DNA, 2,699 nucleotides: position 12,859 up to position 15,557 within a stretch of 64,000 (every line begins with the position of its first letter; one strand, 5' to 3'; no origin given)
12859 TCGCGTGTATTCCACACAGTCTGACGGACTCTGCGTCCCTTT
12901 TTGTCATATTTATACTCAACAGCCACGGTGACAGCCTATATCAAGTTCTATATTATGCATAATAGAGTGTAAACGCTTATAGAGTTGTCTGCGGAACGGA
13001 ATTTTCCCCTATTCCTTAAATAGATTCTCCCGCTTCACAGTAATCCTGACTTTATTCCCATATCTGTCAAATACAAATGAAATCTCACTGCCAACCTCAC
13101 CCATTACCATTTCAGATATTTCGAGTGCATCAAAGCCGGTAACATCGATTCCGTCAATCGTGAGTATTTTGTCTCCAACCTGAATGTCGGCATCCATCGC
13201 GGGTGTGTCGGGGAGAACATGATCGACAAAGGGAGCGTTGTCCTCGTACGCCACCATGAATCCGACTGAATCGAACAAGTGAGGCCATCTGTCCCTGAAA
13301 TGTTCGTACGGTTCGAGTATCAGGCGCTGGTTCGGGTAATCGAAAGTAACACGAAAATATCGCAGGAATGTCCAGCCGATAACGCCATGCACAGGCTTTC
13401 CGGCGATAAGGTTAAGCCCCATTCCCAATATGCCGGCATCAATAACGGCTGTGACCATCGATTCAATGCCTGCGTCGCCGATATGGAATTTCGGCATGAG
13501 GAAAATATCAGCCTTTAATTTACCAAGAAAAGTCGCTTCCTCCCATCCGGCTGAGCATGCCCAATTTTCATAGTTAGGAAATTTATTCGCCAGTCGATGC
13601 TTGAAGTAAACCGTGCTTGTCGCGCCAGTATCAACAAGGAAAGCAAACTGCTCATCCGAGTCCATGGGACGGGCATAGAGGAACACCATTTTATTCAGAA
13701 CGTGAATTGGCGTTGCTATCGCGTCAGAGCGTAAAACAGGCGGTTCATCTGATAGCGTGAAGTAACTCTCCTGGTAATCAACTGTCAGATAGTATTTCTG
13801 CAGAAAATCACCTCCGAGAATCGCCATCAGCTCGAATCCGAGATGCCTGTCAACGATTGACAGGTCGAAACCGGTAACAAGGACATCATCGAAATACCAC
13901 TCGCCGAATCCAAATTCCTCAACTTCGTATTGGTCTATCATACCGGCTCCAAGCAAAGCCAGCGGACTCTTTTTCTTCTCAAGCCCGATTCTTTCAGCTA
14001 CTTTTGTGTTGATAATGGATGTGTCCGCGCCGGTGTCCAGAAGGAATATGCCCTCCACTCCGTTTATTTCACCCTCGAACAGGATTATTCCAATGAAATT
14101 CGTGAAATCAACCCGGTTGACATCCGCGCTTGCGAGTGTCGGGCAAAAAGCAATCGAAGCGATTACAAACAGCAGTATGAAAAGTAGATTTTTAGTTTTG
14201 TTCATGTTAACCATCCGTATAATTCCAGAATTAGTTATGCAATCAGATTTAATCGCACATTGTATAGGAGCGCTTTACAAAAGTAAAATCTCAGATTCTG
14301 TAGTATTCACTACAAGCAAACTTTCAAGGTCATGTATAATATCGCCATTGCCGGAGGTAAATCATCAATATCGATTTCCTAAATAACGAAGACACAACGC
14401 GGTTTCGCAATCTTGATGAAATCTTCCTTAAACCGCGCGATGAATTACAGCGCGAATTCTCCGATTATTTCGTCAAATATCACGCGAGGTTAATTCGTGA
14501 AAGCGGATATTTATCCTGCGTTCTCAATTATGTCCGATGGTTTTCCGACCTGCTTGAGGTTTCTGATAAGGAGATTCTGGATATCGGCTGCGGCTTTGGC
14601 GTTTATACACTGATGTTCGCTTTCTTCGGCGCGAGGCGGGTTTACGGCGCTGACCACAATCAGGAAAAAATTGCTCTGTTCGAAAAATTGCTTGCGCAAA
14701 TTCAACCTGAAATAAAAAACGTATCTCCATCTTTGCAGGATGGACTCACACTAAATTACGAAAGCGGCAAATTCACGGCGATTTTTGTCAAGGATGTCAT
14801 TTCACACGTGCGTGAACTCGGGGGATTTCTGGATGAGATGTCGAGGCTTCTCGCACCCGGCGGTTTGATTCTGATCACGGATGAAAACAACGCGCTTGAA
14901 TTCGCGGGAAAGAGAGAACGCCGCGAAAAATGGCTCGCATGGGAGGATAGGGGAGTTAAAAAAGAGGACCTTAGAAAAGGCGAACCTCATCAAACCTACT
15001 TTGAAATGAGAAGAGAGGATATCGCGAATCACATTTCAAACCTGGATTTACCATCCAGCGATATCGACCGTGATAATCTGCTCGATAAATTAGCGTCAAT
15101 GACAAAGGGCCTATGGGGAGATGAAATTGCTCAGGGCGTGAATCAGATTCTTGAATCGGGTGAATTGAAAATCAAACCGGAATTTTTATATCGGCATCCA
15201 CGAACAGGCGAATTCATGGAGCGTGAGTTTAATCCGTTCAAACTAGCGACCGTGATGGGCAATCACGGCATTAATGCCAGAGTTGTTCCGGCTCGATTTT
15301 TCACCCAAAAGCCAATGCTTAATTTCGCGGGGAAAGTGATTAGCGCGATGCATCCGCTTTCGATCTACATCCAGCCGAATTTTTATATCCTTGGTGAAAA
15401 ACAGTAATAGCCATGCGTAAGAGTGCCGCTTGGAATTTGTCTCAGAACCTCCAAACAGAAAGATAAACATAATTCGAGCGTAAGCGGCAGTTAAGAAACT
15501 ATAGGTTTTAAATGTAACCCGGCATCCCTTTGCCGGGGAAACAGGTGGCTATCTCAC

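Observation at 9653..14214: Short RHS/YD-repeat protein with an unrecognised Cys-rich C-terminal domain, flanked by a secreted retropepsin-PDZ protease and a lipoprotein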

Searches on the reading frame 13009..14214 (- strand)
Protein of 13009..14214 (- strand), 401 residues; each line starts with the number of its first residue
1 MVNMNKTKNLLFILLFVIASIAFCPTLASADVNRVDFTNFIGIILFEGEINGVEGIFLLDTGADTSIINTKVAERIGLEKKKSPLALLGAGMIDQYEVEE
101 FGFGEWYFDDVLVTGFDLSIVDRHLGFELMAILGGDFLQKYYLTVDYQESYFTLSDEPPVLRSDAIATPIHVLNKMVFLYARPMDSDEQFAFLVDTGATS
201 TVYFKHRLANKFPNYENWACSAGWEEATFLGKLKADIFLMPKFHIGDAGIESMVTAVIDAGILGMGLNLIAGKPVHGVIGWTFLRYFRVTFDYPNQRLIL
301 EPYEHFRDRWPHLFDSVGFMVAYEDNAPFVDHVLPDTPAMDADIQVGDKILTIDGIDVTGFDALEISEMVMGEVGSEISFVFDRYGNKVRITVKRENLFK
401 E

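Call 3: search_protein_families(library=pfam, proteins=[window:13009-14214:-], max_evalue=0.1)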
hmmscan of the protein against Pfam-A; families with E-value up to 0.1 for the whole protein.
window:13009-14214:- (401 aa): 7 families
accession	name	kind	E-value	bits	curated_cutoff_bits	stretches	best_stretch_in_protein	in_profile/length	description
PF13650.11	Asp_protease_2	-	6.8e-15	56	24.3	2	47-137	2-90/90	Aspartyl protease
PF13975.11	gag-asp_proteas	-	3.7e-13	50.3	28.2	1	47-139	2-91/92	gag-polyprotein putative aspartyl protease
PF17820.7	PDZ_6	-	2e-09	37.5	27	1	330-384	2-54/54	PDZ domain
PF00595.29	PDZ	-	4.8e-08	33.7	23.2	1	317-375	12-74/81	PDZ domain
PF00077.25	RVP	-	5.4e-07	30.3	20.7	1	50-141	11-96/101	Retroviral aspartyl protease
PF13180.12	PDZ_2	-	9.7e-07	29.4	27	1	318-394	4-79/80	PDZ domain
PF09668.16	Asp_protease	-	0.0043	17.6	26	1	45-79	11-45/109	Aspartyl protease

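Call 4: search_protein_families(library=ncbifam, proteins=[window:13009-14214:-], max_evalue=0.1)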
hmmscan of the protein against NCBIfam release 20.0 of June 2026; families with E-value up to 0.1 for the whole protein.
window:13009-14214:- (401 aa): 21 families
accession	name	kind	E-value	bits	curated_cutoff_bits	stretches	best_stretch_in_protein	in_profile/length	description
TIGR02281.1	clan_AA_DTGA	subfamily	4.2e-10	39.8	57.95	2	46-82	14-50/121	TIGR02281 family clan AA aspartic protease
TIGR00225.1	prc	subfamily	1.9e-09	37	218.6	1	303-396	39-134/335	C-terminal processing peptidase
NF045589.1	Cterm_S41_CtpB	exception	2.4e-08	33.1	633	1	329-397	133-202/416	carboxyl-terminal processing protease CtpB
NF045590.1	Cterm_S41_CtpC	exception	5.3e-06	25.5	665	1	322-397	123-200/418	carboxyl-terminal processing protease CtpC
TIGR03900.1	prc_long_Delta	hypoth_equivalog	8.7e-06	24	660.95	1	314-396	139-223/973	MXAN_5808 family serine peptidase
TIGR03698.1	clan_AA_DTGF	subfamily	1.3e-05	25.4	57.35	0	52-84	14-47/107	clan AA aspartic protease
NF051464.1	tail_spec_CT441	exception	1.3e-05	24.1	700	1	317-398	249-335/645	tail-specific protease Tsp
NF045588.1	Cterm_S41_CtpA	exception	2.8e-05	23.2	625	1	316-396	112-196/401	carboxyl-terminal processing protease CtpA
NF041521.1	HhoA_HhoB_HtrA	equivalog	3e-05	23.5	450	1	326-398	263-334/335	HhoA/HhoB/HtrA family serine endopeptidase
NF052377.1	lmo1851_S41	exception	3.8e-05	22.5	725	1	305-395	97-189/468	lmo1851 family serine protease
TIGR02037.1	degP_htrA_DO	subfamily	5.6e-05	22.3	416.2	1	326-394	259-326/434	Do family serine endopeptidase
NF008189.1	PRK10942.1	equivalog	0.00049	18.7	720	1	327-395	314-381/477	serine endoprotease DegP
NF007526.1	PRK10139.1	equivalog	0.0022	16.8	756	1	327-396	292-360/456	serine endoprotease DegQ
NF008046.0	PRK10779.1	equivalog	0.0084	15.2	477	1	317-394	213-288/450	sigma E protease regulator RseP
TIGR02860.1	spore_IV_B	equivalog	0.0088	15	305.25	1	337-396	124-181/402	SpoIVB peptidase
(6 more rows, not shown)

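Call 6: search_protein_families(library=padloc, proteins=[window:13009-14214:-], max_evalue=0.1)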
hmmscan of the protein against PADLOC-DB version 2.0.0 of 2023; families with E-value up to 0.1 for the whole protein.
window:13009-14214:- (401 aa): 3 families
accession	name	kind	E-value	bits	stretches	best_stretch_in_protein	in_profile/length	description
PDLC04405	PDC-M08B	-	4.1e-10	37.8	1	57-149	28-120/127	-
PDLC04403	PDC-M08B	-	3.7e-06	25.3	1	58-148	2-92/101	-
PDLC04402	PDC-M08B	-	0.0015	16.6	1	44-149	16-121/128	-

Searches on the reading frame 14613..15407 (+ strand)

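Call 30: search_protein_families(library=pfam, proteins=[window:14613-15407:+], max_evalue=0.001)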
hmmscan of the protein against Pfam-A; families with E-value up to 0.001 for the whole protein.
window:14613-15407:+ (264 aa): 5 families
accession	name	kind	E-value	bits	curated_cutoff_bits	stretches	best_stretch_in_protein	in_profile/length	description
PF08241.18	Methyltransf_11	-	1.3e-08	35.8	21.2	1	6-88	18-95/95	Methyltransferase domain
PF13847.12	Methyltransf_31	-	1.5e-07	31.6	27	1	9-100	30-121/145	Methyltransferase domain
PF13649.12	Methyltransf_25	-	4e-07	31.1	27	1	6-84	20-97/97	Methyltransferase domain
PF13489.12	Methyltransf_23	-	5.1e-07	30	27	1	24-113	37-138/164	Methyltransferase domain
PF08242.18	Methyltransf_12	-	4.3e-05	24.6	30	1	9-86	22-98/98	Methyltransferase domain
